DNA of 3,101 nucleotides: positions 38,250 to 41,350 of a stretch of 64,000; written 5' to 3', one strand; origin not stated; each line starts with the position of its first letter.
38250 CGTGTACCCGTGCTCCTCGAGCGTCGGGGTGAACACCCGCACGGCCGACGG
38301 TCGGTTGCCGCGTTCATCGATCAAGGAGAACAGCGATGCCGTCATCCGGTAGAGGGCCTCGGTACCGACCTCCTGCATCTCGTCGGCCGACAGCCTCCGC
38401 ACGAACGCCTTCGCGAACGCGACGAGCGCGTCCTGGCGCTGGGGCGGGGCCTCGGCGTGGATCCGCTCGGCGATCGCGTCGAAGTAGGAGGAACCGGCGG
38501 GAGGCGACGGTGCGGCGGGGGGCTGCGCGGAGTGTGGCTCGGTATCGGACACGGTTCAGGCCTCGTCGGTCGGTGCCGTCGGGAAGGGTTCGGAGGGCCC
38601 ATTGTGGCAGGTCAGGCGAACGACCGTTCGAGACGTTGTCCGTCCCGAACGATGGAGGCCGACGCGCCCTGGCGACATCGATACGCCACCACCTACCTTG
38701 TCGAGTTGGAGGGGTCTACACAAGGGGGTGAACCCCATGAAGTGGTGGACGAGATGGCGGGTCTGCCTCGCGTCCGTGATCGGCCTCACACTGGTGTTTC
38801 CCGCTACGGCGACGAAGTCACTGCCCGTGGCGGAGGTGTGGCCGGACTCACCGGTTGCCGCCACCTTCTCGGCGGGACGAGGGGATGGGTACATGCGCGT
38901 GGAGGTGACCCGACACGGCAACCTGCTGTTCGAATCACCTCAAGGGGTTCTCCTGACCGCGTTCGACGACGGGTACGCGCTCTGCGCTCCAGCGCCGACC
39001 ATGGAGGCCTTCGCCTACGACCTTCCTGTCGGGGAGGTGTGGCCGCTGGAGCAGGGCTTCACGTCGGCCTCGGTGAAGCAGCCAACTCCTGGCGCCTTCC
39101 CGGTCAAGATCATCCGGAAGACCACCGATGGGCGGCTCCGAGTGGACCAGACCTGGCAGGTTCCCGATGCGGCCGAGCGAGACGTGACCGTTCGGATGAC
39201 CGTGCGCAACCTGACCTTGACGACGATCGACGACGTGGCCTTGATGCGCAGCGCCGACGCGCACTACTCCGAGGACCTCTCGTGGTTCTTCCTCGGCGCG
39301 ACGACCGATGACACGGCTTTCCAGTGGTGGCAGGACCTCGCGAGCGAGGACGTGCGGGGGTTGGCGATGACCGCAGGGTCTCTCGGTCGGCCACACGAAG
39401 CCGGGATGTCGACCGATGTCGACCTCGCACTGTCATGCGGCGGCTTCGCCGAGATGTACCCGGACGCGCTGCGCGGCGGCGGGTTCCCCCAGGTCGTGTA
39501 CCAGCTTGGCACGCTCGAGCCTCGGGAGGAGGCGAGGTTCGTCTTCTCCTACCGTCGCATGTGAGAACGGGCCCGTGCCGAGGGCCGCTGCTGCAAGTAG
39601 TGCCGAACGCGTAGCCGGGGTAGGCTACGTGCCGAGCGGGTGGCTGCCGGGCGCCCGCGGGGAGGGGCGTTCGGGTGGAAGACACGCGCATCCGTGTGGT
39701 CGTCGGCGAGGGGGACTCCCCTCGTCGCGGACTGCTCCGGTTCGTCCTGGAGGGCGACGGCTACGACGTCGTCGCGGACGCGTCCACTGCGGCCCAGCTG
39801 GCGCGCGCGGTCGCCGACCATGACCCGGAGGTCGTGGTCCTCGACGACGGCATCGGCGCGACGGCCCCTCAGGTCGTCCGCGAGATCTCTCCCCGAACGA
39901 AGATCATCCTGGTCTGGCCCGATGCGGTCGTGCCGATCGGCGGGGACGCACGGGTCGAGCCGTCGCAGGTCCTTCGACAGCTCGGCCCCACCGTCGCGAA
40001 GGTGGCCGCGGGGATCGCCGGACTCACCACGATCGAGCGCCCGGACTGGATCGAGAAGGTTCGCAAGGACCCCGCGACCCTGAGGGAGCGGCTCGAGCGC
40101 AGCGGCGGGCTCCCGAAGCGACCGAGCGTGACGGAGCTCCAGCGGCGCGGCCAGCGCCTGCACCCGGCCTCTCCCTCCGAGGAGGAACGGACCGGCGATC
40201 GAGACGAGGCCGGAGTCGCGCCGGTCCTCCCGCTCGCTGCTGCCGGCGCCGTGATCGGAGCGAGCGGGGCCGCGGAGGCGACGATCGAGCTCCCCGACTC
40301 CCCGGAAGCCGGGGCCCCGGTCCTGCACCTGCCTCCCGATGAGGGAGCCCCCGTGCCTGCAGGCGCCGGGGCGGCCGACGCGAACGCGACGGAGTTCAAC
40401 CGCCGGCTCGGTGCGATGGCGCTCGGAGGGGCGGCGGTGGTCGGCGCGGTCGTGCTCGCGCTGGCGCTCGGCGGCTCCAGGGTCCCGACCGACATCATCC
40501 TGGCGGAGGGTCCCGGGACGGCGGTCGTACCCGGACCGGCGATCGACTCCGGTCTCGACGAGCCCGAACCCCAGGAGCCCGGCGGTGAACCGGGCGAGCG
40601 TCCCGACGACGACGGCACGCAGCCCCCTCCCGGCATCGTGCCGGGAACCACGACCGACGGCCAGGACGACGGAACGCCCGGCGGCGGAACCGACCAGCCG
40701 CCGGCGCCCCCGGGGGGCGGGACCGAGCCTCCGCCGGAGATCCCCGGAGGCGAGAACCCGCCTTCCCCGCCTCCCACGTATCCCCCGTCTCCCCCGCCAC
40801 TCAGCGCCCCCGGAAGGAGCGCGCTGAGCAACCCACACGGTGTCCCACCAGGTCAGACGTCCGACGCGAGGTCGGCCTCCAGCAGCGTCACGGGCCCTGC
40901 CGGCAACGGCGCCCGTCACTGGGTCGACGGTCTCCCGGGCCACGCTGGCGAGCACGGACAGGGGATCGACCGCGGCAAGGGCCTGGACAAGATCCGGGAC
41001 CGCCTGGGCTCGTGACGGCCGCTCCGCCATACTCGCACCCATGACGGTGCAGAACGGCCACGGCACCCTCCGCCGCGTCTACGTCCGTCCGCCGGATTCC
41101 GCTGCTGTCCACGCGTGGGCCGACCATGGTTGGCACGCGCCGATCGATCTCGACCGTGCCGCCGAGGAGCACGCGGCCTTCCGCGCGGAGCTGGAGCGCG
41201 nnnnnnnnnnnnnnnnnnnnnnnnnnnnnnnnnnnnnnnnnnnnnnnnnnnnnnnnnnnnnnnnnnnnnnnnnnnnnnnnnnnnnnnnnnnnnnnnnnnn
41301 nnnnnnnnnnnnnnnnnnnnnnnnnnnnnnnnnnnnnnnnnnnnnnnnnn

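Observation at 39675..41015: Membrane protein combining a degenerate cytoplasmic receiver domain with a Pro/Gly/Asp-rich extracytoplasmic tail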

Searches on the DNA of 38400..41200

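Call 72: search_rna_families(source=window, start=38400, end=41200, threshold=evalue, max_evalue=1)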
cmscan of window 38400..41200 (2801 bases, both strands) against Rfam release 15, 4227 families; matches with E-value up to 1: 1.
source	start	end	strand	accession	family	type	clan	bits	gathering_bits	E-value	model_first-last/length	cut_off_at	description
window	39963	40024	-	RF02136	HTT-AS1_3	Gene; lncRNA;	-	19.8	70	0.88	1-60/60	no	HTT antisense RNA 1 conserved region 3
